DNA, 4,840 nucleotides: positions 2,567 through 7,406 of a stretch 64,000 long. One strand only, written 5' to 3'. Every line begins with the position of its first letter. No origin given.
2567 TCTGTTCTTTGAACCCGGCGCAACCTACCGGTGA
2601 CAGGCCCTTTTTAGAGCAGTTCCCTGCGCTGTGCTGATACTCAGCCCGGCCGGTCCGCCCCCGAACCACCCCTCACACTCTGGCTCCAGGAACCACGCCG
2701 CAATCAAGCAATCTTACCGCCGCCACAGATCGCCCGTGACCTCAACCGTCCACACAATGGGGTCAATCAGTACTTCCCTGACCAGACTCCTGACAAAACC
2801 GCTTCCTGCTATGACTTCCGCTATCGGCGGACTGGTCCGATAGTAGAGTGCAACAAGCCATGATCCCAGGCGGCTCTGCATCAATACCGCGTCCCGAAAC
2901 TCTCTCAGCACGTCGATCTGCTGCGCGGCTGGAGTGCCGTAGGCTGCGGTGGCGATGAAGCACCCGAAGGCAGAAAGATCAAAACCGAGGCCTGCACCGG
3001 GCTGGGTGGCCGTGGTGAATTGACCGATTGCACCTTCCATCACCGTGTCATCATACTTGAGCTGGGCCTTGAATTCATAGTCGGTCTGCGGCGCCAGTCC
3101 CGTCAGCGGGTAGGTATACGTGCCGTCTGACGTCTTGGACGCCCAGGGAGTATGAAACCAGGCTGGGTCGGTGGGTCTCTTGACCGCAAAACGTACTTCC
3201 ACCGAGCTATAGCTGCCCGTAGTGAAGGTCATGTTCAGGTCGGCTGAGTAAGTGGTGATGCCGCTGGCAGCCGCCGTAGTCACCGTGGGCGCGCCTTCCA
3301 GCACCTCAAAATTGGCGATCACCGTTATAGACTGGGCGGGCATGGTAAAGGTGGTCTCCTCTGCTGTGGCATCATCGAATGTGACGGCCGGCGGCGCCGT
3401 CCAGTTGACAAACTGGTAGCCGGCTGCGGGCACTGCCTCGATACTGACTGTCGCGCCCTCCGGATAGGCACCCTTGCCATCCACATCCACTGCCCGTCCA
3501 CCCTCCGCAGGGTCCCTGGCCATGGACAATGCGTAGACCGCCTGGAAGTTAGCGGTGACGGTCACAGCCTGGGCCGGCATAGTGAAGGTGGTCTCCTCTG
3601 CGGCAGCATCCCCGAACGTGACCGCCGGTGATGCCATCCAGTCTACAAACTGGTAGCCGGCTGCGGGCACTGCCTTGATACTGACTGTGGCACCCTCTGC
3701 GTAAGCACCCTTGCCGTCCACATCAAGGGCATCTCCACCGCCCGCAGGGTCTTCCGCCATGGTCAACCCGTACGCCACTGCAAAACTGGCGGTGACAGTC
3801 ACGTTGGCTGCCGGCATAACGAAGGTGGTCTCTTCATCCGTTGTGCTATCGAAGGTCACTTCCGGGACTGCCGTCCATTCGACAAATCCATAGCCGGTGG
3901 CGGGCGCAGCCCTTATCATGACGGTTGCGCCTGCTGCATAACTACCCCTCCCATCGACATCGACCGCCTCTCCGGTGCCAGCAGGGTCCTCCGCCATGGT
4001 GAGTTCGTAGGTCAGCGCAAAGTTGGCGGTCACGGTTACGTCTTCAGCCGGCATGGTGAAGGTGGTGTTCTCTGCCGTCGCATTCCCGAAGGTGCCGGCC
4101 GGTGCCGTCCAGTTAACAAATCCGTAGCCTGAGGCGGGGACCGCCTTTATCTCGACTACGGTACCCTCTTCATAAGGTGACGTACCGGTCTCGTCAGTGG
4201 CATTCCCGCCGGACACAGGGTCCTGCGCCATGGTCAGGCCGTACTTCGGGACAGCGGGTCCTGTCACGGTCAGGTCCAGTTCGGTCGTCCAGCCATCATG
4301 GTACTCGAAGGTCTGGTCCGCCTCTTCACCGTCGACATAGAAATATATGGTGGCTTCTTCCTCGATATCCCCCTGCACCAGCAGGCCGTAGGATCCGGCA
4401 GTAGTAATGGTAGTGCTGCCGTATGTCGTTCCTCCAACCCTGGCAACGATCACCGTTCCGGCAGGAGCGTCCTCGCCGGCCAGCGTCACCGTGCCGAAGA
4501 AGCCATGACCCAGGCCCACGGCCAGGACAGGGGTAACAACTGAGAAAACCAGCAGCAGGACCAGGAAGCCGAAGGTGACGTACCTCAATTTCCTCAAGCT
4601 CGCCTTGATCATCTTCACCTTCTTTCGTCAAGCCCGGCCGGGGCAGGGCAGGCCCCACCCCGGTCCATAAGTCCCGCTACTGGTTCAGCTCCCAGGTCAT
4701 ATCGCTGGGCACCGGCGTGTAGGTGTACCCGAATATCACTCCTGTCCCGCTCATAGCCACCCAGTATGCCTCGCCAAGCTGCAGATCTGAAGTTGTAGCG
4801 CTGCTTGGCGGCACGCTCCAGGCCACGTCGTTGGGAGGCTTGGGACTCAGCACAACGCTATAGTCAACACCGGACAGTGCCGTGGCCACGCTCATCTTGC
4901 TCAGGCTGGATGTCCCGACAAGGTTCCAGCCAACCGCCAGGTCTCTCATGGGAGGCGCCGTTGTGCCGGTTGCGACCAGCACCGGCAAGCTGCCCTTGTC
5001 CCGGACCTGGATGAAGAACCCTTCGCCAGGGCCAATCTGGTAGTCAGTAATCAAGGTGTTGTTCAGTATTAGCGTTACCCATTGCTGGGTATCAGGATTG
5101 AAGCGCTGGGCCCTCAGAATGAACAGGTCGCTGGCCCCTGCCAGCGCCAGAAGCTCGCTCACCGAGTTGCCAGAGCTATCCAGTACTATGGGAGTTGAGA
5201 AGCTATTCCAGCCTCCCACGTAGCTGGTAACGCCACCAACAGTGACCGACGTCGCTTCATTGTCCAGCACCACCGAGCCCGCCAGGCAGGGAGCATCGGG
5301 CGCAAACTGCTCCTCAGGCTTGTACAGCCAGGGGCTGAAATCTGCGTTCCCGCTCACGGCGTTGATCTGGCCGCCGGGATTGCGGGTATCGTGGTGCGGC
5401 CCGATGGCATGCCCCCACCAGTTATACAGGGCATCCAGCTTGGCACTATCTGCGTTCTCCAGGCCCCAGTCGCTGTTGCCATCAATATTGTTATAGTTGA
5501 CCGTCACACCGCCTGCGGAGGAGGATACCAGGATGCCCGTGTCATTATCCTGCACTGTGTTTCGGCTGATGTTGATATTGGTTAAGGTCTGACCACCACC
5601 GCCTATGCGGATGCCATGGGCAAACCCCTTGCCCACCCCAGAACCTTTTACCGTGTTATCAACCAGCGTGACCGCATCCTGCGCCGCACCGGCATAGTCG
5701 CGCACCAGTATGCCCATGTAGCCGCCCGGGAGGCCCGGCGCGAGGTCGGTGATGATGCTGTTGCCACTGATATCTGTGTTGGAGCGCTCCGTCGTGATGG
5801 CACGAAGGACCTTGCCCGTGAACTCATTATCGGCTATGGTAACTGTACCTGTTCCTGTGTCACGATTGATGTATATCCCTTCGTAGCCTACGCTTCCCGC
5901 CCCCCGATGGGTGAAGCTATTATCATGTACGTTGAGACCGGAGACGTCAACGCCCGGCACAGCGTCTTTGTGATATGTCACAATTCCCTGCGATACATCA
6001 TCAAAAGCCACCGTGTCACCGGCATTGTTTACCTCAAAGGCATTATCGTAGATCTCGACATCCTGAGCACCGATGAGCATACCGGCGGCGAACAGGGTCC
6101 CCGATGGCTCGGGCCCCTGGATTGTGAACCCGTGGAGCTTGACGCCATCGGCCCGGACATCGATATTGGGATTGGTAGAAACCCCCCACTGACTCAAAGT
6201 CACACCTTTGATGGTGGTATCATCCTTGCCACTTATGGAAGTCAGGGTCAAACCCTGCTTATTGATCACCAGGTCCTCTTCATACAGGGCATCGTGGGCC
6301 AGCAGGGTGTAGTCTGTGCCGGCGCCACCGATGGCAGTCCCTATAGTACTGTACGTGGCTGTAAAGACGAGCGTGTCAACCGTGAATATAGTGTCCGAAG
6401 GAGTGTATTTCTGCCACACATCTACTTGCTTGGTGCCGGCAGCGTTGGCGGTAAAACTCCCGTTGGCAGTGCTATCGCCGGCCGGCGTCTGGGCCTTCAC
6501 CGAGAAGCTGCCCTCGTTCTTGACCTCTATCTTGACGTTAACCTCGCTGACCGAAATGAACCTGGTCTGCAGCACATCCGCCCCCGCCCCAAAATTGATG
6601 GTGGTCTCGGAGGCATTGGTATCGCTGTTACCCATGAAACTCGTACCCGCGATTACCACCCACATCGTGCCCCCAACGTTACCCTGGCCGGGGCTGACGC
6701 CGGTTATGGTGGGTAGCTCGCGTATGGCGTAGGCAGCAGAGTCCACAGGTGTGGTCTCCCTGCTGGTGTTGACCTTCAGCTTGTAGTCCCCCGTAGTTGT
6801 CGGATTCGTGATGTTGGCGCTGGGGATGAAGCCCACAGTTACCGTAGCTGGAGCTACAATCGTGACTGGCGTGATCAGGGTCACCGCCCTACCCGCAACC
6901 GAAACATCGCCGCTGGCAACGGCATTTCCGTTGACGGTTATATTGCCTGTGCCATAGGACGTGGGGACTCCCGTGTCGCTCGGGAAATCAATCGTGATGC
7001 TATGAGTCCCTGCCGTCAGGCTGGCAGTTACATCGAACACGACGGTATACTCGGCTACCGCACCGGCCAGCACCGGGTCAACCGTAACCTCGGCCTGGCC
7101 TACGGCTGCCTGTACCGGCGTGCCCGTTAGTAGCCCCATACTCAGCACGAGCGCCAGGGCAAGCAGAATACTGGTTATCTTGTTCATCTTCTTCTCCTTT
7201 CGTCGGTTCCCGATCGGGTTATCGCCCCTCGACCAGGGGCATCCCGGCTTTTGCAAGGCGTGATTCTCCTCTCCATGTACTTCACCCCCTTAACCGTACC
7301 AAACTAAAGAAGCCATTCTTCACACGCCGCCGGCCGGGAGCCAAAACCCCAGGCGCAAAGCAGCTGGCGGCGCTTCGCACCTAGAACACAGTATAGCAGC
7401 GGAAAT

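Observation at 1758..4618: Two adjacent secreted paralogs sharing an unclassified Cys-motif C-terminal domain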

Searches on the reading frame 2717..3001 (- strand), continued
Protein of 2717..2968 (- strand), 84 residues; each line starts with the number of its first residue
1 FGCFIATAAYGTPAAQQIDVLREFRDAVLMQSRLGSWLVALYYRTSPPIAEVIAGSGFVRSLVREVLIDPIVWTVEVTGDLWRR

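Call 82: search_protein_families(library=padloc, proteins=[L085:919-1782:+, L086:5653-6234:+, L087:4812-5237:+, L087:5242-5847:+, L088:4218-5252:+, L089:4815-5228:+, L089:5225-5677:+, L090:4800-5228:+, L090:5260-5769:+], max_evalue=0.01)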
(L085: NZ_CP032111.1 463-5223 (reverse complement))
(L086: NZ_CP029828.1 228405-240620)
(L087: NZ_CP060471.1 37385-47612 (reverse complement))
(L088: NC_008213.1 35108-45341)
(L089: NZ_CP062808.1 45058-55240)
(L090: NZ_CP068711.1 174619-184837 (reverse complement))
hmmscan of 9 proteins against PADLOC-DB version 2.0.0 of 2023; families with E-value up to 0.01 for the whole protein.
L085:919-1782:+ (287 aa): 0 families

L086:5653-6234:+ (193 aa): 1 family
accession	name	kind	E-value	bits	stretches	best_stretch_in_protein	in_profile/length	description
PDLC02916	CSD_V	-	3.3e-13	47.3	1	2-62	3-63/64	-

L087:4812-5237:+ (141 aa): 0 families

L087:5242-5847:+ (201 aa): 0 families

L088:4218-5252:+ (344 aa): 12 families
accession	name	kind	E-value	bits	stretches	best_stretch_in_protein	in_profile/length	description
PDLC01457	WYL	-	2.4e-17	61.3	1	153-252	112-212/229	"CAS-I,CAS-II,CAS-III,CAS-IV,CAS-V,CAS-VI; associated_signaling"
PDLC01652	WYL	-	8.9e-17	59.9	1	169-259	21-94/162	"CAS-I,CAS-II,CAS-III,CAS-IV,CAS-V,CAS-VI; associated_signaling"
PDLC00631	ZorD1|ZorD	-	3e-13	46.5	1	11-127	943-1063/1071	"SWI2/SNF2 helicase, Mrr-like nuclease"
PDLC04819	PDC-S02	-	4.1e-13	47.3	1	10-126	190-308/334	-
PDLC01766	Cas3c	-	2.5e-10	37.2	1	155-251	125-224/1009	-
PDLC04796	PDC-S02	-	3.2e-10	37.5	1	8-128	235-361/390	-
PDLC03657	mREase_IV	-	1.3e-09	35.8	1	8-130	164-297/317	Type IV methyl-directed restriction enzyme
PDLC04806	PDC-S02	-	2.9e-08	31.4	1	10-116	179-292/324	-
PDLC00628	ZorD1|ZorD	-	4.8e-05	19.2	1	12-118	1022-1133/1171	"SWI2/SNF2 helicase, Mrr-like nuclease"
PDLC04815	PDC-S02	-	9.3e-05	19.9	1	14-106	203-298/346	-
PDLC03663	mREase_IV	-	0.00024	17.9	1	16-96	412-495/544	Type IV methyl-directed restriction enzyme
PDLC03852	LmuA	-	0.0039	15.2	1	10-67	12-77/336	-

L089:4815-5228:+ (137 aa): 0 families

L089:5225-5677:+ (150 aa): 3 families
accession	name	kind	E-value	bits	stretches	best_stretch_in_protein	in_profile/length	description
PDLC02087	Cas4b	-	0.0011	17.1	1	47-102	66-121/189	-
PDLC00944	Cas4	-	0.0028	15.9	1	43-102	53-112/177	Cas4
PDLC00943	Cas4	-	0.0035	15.3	1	43-116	54-126/180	CRISPR-associated protein Cas4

L090:4800-5228:+ (142 aa): 0 families

L090:5260-5769:+ (169 aa): 7 families
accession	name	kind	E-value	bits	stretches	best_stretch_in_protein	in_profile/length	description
PDLC00943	Cas4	-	0.00013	19.9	1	52-165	68-179/180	CRISPR-associated protein Cas4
PDLC00944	Cas4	-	0.00014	20.1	1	50-164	65-176/177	Cas4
PDLC01447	Cas4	-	0.00022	19.8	1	52-167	54-160/161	"CAS-I,CAS-II,CAS-III,CAS-IV,CAS-V,CAS-VI; acquisition_associated"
PDLC01250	Cas4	-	0.0004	18.7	1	53-164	63-167/168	"CAS-I,CAS-II,CAS-III,CAS-IV,CAS-V,CAS-VI; acquisition_associated"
PDLC01773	Cas4c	-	0.00088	16.7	1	64-166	99-195/229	-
PDLC01774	Cas4c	-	0.002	15.9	1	62-164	91-190/213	-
PDLC01611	Cas4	-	0.0064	14.8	1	64-165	62-157/158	"CAS-I,CAS-II,CAS-III,CAS-IV,CAS-V,CAS-VI; acquisition_associated"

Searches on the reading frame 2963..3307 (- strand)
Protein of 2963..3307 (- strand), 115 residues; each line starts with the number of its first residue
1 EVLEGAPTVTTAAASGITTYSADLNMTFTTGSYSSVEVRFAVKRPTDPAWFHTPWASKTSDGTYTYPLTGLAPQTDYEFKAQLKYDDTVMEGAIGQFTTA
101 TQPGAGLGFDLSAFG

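Call 38: search_protein_families(library=pfam, proteins=[window:2963-3307:-], max_evalue=10)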
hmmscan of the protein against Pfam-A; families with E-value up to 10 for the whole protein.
seq(115 aa): 2 families
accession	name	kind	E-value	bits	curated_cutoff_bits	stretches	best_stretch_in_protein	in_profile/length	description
PF00041.27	fn3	-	0.04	14.6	25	1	25-83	19-68/84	Fibronectin type III domain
PF16656.11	Pur_ac_phosph_N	-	0.048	14.7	30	1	25-84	16-81/93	Purple acid Phosphatase, N-terminal domain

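Call 80: search_solved_structures(query=window:2963-3307:-, max_evalue=1)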
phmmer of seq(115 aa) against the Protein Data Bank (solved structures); distinct sequences matched with E-value up to 1: 6.
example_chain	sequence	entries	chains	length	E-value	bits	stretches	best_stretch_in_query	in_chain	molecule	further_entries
9ot8_A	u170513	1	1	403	0.0033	20.7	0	66-100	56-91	FN3con-9 - FN3con-41 fusion,Galectin-3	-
22pl_B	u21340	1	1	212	0.13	15.5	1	44-80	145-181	Interleukin-31 receptor subunit alpha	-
9eza_B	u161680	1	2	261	0.2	14.9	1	43-80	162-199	Interleukin-31 receptor subunit alpha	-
5j7k_A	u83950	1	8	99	0.47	13.7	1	59-82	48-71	FN3con-a-lys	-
4yfe_A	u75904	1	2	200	0.53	13.6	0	23-81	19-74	Receptor-type tyrosine-protein phosphatase delta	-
6q9m_A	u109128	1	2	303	0.96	12.7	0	60-104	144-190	RIM-binding protein, isoform F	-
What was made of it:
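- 2978..3307 (-): fn3-like domain in B, residues ~436-545. The assignment is weak. Pfam fn3 E 0.04 (call 38); PDB FN3con E 0.003 (call 80).
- Checked: B also carries a ~110-aa fn3-like domain (weak matches: Pfam E 0.04; PDB FN3con E 0.003; calls 38, 80) between the repeats and the C-terminal domain.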

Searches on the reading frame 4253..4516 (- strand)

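Call 38: search_protein_families(library=pfam, proteins=[window:4253-4516:-], max_evalue=10)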
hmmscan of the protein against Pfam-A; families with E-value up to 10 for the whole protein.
seq(88 aa): 1 family
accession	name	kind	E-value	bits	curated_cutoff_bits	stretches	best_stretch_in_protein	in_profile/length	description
PF17936.7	Big_6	-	0.018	15.7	27.6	1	10-49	15-54/83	Bacterial Ig domain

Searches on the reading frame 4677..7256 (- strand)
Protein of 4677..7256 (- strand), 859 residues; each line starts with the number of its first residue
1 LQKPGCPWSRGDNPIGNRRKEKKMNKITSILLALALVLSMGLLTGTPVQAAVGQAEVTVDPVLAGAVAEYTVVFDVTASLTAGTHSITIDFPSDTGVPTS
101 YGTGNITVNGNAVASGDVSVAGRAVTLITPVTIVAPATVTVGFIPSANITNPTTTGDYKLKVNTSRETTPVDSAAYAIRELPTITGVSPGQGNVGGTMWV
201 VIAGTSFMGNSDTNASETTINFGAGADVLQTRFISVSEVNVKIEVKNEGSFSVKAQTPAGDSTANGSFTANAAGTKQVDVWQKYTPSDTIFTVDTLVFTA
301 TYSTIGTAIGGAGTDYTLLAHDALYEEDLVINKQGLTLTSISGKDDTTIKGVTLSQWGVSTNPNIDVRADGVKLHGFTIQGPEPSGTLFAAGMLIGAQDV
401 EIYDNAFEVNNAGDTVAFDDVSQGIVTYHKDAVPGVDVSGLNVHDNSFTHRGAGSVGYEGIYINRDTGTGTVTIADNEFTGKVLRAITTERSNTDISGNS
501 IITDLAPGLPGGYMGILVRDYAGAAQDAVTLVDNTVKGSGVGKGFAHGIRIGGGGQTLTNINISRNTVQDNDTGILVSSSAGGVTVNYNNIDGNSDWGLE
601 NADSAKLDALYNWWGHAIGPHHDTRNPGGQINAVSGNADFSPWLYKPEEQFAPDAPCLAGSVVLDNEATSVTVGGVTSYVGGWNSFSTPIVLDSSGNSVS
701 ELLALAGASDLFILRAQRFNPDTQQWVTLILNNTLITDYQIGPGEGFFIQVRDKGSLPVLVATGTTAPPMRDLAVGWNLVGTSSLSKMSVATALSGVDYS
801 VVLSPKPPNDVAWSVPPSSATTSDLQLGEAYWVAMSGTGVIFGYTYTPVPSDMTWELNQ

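Call 3: search_protein_families(library=ncbifam, proteins=[window:4677-7256:-], max_evalue=0.01)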
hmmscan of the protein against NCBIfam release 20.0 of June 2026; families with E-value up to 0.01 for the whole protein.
window:4677-7256:- (859 aa): 1 family
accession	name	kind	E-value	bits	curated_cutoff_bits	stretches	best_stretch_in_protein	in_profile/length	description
TIGR04247.1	NosD_copper_fam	subfamily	7.6e-05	21.4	300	1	308-413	4-99/377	nitrous oxide reductase family maturation protein NosD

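Call 4: search_protein_families(library=pfam, proteins=[window:4677-7256:-], max_evalue=0.01)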
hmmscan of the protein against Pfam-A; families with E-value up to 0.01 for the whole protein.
window:4677-7256:- (859 aa): 3 families
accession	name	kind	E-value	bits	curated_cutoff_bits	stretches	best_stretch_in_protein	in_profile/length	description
PF13229.12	Beta_helix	-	1.2e-06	28.7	25.9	1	443-591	13-158/158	Right handed beta helix region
PF05048.19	NosD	-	0.00012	22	23.6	1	529-601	49-112/212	Periplasmic copper-binding protein (NosD)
PF01833.30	TIG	-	0.00076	19.9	20.9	1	182-269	1-83/84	IPT/TIG domain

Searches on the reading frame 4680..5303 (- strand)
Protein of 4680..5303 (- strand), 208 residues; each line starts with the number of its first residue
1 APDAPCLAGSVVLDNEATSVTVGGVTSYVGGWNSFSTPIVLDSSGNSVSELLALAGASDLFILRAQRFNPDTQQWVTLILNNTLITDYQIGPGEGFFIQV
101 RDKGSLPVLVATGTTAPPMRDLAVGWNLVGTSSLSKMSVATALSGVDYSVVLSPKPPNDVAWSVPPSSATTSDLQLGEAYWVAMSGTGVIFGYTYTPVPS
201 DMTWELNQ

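Call 38: search_protein_families(library=pfam, proteins=[window:4680-5303:-], max_evalue=10)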
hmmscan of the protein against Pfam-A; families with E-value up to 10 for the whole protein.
seq(208 aa): 1 family
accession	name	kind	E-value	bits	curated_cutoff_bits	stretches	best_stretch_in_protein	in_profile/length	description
PF13964.12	Kelch_6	-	0.12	12.8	25.3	1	61-77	26-42/50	Kelch motif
